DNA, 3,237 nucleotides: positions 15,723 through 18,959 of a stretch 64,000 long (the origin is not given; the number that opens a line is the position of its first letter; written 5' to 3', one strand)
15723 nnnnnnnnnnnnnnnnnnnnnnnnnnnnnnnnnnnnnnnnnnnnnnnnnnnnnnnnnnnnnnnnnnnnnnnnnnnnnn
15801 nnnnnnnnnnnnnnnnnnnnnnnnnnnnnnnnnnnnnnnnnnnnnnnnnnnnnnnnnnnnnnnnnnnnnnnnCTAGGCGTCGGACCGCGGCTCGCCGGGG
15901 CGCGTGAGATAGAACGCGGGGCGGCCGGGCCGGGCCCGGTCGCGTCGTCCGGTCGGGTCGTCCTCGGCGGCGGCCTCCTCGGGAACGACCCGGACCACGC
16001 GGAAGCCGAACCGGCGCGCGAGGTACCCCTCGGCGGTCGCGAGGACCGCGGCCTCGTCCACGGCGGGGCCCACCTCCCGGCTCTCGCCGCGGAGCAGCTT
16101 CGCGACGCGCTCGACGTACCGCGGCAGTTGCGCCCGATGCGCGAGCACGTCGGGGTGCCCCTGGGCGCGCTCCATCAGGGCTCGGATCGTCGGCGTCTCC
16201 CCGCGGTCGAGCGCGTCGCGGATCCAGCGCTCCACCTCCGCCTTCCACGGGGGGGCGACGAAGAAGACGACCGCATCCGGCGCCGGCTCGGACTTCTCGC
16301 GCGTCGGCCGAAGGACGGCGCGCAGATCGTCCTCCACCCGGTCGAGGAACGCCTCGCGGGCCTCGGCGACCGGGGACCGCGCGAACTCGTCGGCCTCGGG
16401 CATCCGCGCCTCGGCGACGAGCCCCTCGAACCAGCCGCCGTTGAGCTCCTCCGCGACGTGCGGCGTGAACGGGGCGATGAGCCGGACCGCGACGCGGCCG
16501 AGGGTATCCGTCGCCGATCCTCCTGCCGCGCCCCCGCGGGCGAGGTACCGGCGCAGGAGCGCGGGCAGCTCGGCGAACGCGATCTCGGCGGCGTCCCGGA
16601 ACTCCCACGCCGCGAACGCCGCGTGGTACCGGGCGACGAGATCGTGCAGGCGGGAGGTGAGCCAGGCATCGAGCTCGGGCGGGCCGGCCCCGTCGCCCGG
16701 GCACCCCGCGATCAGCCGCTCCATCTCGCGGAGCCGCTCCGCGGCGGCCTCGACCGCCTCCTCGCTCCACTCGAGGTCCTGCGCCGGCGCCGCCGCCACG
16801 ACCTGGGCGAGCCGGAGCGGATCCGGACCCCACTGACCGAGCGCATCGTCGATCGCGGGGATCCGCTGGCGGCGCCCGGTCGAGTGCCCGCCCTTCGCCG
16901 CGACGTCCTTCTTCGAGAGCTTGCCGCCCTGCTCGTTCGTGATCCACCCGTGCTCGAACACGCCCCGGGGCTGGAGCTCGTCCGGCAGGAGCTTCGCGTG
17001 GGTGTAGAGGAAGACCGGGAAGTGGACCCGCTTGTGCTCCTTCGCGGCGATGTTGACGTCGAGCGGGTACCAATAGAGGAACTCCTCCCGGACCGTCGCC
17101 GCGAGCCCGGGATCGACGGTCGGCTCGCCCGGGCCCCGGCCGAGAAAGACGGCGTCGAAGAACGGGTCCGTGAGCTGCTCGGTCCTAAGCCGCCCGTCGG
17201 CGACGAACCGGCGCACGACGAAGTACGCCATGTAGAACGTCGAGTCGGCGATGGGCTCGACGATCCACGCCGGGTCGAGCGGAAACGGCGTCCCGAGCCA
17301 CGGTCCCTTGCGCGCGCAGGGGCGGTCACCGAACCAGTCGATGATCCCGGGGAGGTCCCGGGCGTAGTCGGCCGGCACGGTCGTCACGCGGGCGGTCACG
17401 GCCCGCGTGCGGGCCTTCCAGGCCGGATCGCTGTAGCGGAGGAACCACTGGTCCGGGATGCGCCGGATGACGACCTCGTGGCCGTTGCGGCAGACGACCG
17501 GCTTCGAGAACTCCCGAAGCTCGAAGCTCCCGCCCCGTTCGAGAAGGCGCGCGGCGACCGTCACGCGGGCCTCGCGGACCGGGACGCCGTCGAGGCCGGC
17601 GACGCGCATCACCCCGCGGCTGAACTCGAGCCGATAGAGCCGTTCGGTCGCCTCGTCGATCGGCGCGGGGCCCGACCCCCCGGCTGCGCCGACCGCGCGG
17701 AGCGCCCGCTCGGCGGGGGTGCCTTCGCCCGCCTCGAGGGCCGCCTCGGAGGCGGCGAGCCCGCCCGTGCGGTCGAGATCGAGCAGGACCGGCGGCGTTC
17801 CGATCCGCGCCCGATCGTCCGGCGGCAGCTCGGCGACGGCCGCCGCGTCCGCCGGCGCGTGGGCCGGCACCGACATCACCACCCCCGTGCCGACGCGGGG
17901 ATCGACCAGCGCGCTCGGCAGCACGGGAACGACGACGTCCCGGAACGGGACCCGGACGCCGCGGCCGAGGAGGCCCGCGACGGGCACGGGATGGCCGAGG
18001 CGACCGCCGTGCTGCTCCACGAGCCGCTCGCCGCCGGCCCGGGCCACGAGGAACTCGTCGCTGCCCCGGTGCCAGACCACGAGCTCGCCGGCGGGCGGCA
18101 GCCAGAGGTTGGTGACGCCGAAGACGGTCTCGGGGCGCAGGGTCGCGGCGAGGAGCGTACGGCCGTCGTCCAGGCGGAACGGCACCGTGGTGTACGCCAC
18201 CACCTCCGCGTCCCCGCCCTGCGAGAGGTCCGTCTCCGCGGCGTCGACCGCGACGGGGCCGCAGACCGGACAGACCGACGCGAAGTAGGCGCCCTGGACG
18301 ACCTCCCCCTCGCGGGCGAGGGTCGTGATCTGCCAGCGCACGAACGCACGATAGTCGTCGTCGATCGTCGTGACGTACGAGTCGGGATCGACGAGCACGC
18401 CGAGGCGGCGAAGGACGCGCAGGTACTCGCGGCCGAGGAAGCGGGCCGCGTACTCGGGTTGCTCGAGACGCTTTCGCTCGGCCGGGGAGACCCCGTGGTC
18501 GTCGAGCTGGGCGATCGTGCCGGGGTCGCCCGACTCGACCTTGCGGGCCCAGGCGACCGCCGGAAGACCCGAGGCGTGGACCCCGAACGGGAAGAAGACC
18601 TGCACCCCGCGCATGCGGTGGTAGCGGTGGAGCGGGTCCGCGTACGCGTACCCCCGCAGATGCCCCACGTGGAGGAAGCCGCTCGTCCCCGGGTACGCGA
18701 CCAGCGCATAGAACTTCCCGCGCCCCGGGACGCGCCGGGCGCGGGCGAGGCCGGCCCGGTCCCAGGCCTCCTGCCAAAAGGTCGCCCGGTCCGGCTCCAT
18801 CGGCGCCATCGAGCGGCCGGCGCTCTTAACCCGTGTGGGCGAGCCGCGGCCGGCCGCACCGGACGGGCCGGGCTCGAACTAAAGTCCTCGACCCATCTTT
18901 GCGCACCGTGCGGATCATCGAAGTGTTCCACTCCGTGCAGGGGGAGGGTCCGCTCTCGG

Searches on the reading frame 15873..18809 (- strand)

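Call 26: search_protein_families(library=pfam, proteins=[window:15873-18809:-], max_evalue=0.00001)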
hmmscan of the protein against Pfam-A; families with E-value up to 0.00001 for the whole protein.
window:15873-18809:- (978 aa): 3 families
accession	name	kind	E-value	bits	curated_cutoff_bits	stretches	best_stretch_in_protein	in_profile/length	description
PF00133.28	tRNA-synt_1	-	5.2e-12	45.7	22.7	1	14-510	4-244/414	tRNA synthetases class I (I, L, M and V)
PF08264.19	Anticodon_1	-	3e-08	34.1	25.1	1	714-821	1-121/148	Anticodon-binding domain of tRNA ligase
PF09334.17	tRNA-synt_1g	-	4.2e-06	26.2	20.1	0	38-91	6-59/391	tRNA synthetases class I (M)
